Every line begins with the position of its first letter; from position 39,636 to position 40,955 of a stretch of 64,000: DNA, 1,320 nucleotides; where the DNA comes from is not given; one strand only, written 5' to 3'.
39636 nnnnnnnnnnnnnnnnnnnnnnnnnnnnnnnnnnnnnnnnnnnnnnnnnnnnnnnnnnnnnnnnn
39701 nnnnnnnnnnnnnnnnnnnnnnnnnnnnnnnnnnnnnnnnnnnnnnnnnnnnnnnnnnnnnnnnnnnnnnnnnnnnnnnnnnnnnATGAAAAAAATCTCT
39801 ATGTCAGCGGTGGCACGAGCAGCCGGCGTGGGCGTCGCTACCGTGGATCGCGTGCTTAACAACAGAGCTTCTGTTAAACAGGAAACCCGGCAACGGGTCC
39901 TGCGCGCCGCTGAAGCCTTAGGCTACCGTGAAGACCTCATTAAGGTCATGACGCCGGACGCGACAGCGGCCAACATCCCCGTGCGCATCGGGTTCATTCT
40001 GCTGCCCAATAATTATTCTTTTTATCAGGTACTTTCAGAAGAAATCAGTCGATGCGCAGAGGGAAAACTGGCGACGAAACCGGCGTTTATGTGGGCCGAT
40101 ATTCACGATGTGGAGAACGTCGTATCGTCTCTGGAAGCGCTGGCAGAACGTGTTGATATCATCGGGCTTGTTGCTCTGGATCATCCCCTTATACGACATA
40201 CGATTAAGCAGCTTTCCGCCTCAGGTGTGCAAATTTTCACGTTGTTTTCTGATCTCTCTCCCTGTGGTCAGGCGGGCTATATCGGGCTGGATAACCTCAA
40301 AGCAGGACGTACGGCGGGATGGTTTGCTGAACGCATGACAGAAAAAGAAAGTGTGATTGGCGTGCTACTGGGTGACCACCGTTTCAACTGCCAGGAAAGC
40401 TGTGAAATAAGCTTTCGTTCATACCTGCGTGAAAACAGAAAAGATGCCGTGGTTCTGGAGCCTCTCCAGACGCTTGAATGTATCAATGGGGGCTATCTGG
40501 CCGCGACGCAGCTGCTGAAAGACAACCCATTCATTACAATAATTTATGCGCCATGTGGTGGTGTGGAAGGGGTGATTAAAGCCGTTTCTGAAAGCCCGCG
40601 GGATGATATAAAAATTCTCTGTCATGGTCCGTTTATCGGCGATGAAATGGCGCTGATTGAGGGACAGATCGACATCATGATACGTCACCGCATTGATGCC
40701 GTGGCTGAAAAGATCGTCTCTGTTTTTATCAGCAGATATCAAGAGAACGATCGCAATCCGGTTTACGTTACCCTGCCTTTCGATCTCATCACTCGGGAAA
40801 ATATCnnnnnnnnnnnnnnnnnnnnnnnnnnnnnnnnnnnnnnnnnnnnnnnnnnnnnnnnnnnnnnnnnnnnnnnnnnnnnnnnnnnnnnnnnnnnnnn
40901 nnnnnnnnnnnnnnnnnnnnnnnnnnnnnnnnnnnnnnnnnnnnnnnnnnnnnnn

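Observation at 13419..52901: Two diverged short flagellin paralogues, each with its own sigma-28 promoter, in inverted orientation 37.6 kb apart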

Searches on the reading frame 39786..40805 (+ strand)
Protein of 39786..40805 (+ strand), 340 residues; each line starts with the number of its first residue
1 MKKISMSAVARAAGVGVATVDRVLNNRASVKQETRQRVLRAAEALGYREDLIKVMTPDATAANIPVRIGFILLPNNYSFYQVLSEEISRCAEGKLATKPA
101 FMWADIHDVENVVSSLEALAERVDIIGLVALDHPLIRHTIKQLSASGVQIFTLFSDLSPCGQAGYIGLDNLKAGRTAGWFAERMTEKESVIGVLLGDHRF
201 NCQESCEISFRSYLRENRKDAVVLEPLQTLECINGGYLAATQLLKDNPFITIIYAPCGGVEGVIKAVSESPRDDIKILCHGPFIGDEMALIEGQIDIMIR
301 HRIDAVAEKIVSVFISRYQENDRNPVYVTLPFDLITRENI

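Call 58: search_protein_families(library=pfam, proteins=[window:39786-40805:+])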
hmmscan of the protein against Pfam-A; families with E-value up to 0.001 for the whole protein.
window:39786-40805:+ (340 aa): 2 families
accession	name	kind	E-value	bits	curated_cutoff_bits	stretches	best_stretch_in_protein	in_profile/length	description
PF13407.12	Peripla_BP_4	-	2.5e-15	57.2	35.1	1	107-281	39-217/258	Periplasmic binding protein domain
PF00356.27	LacI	-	6e-14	52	27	1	6-48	2-44/46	Bacterial regulatory proteins, lacI family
